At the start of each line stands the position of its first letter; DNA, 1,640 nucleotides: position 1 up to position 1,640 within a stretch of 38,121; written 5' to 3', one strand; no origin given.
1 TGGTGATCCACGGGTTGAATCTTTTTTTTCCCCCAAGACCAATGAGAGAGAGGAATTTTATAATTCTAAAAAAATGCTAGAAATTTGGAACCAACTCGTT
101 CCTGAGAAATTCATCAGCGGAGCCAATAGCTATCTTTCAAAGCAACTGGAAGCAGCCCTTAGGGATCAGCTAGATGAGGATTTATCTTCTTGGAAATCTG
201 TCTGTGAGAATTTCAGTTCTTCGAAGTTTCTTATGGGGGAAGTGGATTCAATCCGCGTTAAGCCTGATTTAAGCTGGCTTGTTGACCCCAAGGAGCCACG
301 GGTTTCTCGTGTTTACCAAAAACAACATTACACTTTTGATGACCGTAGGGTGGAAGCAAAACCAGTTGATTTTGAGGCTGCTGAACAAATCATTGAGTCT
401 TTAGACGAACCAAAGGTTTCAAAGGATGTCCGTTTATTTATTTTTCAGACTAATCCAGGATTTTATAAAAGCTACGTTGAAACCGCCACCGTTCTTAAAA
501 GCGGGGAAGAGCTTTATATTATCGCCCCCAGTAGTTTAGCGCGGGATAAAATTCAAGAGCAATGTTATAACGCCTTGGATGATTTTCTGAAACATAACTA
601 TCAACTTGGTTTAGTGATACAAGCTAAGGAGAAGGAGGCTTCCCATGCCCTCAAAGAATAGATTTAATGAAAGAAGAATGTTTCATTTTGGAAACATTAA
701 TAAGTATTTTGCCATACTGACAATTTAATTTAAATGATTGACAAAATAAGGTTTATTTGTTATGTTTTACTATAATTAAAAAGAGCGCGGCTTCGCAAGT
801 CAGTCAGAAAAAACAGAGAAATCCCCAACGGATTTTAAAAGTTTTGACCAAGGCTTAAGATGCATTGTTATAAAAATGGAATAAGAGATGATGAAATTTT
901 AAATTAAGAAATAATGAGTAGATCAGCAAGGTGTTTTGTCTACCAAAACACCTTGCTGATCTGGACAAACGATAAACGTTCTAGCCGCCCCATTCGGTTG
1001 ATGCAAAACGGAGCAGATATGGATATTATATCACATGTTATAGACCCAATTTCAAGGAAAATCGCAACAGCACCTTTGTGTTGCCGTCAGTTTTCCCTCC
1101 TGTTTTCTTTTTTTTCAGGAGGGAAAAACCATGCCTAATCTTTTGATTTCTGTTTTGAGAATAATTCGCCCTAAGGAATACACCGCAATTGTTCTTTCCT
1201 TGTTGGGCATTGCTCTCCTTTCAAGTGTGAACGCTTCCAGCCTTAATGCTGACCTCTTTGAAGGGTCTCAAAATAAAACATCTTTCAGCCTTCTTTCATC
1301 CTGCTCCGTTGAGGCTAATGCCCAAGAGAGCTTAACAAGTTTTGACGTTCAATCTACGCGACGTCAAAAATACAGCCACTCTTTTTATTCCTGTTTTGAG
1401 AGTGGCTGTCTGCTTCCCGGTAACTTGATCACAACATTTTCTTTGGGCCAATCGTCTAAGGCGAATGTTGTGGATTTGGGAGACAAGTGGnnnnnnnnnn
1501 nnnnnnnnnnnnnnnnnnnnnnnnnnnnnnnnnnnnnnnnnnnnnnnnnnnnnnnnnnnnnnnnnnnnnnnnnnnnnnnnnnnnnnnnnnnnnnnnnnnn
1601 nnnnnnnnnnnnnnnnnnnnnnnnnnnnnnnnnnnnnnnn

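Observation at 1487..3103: Intact but motif-degenerate TraC/VirB4 paralog at the head of the F-type operon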

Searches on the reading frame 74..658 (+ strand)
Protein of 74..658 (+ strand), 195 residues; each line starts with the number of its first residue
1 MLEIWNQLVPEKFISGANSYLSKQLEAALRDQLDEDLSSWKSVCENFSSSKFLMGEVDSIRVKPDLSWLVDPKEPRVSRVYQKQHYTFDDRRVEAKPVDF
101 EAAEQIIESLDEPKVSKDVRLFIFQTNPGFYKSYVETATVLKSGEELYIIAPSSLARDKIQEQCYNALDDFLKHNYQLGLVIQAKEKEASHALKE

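Call 6: search_protein_families(library=pfam, proteins=[window:74-658:+], max_evalue=0.1)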
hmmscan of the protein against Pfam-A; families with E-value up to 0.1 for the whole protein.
window:74-658:+ (195 aa): 2 families
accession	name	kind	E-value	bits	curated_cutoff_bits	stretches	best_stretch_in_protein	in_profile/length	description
PF11638.13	DnaA_N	-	0.0037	17.4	24.6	1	130-168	19-59/65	DnaA N-terminal domain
PF05833.16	NFACT_N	-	0.0092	15.2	31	1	70-193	143-265/456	NFACT N-terminal and middle domains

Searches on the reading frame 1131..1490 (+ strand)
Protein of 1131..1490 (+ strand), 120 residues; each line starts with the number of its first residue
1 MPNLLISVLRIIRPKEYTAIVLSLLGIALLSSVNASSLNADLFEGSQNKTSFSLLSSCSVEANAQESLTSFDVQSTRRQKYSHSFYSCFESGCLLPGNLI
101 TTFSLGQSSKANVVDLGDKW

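Call 6: search_protein_families(library=pfam, proteins=[window:1131-1490:+], max_evalue=0.1)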
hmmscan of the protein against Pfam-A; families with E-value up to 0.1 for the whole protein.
window:1131-1490:+ (120 aa): 0 families

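Call 35: search_protein_families(library=phrogs, proteins=[window:1131-1490:+], max_evalue=0.01)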
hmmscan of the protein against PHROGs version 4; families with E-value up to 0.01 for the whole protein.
window:1131-1490:+ (120 aa): 0 families

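Call 36: search_protein_families(library=ncbifam, proteins=[window:1131-1490:+], max_evalue=0.01)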
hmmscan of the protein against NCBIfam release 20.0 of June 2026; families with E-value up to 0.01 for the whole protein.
window:1131-1490:+ (120 aa): 0 families

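Call 74: search_protein_families(library=padloc, proteins=[window:1131-1490:+], max_evalue=0.01)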
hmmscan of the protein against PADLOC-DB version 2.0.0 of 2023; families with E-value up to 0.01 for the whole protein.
window:1131-1490:+ (120 aa): 0 families
